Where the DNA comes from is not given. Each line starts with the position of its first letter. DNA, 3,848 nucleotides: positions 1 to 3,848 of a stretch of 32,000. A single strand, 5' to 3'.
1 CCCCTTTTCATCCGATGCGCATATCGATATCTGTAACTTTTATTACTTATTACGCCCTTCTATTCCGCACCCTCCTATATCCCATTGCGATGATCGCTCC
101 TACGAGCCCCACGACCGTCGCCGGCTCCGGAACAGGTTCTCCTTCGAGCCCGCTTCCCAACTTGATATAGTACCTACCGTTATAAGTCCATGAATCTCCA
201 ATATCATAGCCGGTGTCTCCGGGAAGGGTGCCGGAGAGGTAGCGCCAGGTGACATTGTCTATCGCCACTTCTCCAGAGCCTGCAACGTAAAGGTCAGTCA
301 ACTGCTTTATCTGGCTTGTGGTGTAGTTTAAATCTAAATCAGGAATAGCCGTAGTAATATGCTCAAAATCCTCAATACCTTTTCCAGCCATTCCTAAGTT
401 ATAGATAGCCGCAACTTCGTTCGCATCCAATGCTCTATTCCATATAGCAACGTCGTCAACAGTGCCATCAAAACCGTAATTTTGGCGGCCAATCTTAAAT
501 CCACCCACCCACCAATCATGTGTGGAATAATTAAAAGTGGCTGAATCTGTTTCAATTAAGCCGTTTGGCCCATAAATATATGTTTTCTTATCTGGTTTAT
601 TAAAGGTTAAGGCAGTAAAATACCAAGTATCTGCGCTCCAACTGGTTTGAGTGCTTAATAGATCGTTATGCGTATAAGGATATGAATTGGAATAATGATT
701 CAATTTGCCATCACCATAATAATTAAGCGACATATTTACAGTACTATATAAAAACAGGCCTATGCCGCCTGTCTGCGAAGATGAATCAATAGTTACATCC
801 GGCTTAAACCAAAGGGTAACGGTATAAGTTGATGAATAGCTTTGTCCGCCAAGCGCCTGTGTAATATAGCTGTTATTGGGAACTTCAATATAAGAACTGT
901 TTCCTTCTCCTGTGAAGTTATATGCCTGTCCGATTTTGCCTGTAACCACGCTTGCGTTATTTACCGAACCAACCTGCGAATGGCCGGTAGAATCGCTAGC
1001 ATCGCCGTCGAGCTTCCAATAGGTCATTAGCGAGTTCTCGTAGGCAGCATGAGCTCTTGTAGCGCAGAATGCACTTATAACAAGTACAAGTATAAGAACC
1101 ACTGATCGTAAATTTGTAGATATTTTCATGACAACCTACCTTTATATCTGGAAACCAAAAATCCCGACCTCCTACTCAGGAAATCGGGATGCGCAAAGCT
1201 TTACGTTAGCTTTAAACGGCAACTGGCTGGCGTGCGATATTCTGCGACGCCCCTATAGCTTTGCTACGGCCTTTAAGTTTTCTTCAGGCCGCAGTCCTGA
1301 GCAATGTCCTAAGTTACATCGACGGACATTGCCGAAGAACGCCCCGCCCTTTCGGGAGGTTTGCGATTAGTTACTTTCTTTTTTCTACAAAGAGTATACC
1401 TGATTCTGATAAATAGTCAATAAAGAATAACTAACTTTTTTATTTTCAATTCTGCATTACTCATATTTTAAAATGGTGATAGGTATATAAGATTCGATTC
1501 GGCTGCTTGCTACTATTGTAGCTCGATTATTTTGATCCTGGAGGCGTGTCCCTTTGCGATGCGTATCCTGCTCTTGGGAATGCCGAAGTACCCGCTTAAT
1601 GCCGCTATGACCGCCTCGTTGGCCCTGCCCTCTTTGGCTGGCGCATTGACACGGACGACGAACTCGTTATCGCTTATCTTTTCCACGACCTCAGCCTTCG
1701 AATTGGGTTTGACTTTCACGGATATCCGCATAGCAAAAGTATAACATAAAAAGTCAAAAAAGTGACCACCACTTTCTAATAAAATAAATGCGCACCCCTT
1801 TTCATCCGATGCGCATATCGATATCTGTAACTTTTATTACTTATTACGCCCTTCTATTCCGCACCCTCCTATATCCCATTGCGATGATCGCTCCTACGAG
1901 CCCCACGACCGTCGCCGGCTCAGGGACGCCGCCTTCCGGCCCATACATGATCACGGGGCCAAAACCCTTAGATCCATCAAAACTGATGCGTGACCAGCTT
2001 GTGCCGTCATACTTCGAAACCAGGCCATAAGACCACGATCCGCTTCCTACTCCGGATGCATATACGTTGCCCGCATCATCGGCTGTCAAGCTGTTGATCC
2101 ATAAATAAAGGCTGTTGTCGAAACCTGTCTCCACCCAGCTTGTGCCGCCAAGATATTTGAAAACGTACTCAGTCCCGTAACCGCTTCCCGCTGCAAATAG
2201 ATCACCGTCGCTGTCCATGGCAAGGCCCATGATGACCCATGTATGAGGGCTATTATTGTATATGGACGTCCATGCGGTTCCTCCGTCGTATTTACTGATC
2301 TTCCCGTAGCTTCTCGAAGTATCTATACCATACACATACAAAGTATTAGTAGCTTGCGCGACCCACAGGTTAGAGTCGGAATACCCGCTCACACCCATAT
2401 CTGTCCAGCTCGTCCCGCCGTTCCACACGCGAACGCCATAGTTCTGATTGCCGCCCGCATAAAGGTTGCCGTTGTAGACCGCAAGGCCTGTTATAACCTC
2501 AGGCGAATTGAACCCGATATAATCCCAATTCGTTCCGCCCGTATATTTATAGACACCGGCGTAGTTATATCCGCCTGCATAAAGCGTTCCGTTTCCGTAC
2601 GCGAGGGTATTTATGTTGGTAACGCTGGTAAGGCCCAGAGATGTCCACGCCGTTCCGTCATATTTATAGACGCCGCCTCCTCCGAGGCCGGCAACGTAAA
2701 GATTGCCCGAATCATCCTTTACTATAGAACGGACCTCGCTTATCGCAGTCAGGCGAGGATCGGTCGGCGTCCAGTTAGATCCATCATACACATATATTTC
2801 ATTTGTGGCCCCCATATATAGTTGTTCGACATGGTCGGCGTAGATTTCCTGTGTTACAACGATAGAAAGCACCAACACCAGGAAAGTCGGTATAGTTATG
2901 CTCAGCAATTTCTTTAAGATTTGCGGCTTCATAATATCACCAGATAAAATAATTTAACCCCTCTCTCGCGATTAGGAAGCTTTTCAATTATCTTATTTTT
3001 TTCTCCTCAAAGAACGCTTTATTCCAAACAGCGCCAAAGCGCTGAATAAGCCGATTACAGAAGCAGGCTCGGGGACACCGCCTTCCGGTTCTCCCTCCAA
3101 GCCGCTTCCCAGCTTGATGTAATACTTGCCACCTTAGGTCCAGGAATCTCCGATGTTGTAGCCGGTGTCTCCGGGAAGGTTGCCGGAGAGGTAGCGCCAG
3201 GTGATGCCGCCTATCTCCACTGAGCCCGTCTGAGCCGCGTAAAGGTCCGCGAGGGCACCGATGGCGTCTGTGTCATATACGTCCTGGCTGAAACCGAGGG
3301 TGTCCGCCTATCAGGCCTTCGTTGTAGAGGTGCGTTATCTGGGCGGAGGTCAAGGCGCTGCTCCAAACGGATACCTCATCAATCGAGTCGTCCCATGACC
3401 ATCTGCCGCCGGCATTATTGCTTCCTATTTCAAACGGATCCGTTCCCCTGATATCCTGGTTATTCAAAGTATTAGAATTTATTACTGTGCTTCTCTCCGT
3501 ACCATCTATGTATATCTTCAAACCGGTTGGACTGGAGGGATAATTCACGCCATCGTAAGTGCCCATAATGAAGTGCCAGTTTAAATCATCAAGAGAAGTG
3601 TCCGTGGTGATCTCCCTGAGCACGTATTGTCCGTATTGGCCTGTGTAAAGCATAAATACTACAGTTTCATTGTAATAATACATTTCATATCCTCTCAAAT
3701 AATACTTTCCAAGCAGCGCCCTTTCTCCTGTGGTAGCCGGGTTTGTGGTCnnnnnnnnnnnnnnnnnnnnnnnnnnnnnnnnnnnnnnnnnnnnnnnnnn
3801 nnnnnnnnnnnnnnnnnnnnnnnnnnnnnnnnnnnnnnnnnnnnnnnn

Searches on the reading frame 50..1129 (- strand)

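Call 30: search_protein_families(library=pfam, proteins=[window:50-1129:-], max_evalue=0.0001)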
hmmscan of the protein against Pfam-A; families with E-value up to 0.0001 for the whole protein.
window:50-1129:- (359 aa): 1 family
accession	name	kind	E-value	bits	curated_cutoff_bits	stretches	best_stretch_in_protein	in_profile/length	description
PF13385.13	Laminin_G_3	-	6e-14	52.9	27.6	1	76-240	2-151/151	Concanavalin A-like lectin/glucanases superfamily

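Call 66: search_protein_families(library=ncbifam, proteins=[window:50-1129:-], max_evalue=1)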
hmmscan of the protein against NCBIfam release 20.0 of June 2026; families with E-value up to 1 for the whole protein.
window:50-1129:- (359 aa): 4 families
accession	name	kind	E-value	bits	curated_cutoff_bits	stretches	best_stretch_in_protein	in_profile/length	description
NF052521.1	TafC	equivalog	0.00032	19.9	410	1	161-251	276-368/373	TafC family fimbrial protein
TIGR02595.1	PEP_CTERM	domain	0.00044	20.9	16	1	333-355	1-23/24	PEP-CTERM sorting domain-containing protein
NF038130.1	PEP_NF038130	equivalog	0.0018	18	60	1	305-344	235-274/283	NF038130 family PEP-CTERM protein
NF038121.1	PEP_CTERM_LEVG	equivalog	0.15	11.3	100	0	328-357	225-254/258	LEVG family PEP-CTERM protein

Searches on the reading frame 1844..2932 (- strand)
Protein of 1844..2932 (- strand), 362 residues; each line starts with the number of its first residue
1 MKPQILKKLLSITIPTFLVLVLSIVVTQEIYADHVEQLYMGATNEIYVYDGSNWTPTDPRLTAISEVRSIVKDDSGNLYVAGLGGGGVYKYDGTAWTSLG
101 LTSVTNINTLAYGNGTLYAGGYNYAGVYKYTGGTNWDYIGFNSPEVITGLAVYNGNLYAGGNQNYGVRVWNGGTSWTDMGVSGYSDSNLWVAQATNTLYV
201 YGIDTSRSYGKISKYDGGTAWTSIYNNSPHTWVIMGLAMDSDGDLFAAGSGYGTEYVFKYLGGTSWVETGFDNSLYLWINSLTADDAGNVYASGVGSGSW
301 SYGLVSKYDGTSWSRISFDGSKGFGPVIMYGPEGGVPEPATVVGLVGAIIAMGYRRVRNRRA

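Call 30: search_protein_families(library=pfam, proteins=[window:1844-2932:-], max_evalue=0.0001)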
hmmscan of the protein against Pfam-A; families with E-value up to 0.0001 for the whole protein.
window:1844-2932:- (362 aa): 0 families

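Call 66: search_protein_families(library=ncbifam, proteins=[window:1844-2932:-], max_evalue=1)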
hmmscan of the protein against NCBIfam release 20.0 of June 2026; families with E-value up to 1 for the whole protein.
window:1844-2932:- (362 aa): 2 families
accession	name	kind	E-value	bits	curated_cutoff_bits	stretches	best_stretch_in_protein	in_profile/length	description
TIGR02595.1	PEP_CTERM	domain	0.00041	21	16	1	336-358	1-23/24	PEP-CTERM sorting domain-containing protein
NF045728.1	glycosyl_F510_1955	equivalog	0.0021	17.4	175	1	171-250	79-156/246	F510_1955 family glycosylhydrolase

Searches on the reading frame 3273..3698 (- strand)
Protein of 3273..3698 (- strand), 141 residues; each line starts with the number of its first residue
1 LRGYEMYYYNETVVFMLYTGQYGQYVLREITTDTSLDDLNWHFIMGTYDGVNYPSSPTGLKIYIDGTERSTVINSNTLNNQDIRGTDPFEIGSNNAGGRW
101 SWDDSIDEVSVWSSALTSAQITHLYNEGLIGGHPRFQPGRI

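Call 7: search_protein_families(library=pfam, proteins=[window:3273-3698:-], max_evalue=0.01)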
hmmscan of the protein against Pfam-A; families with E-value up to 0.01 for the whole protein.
window:3273-3698:- (141 aa): 1 family
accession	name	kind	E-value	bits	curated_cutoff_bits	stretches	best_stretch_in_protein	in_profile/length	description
PF13385.13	Laminin_G_3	-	6.3e-15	56.1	27.6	1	4-121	46-150/151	Concanavalin A-like lectin/glucanases superfamily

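Call 8: search_protein_families(library=ncbifam, proteins=[window:3273-3698:-], max_evalue=0.01)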
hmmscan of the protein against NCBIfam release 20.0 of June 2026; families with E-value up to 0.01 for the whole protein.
window:3273-3698:- (141 aa): 1 family
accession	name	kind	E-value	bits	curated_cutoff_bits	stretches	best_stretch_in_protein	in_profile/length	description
NF052521.1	TafC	equivalog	0.0002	20.6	410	1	31-128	274-363/373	TafC family fimbrial protein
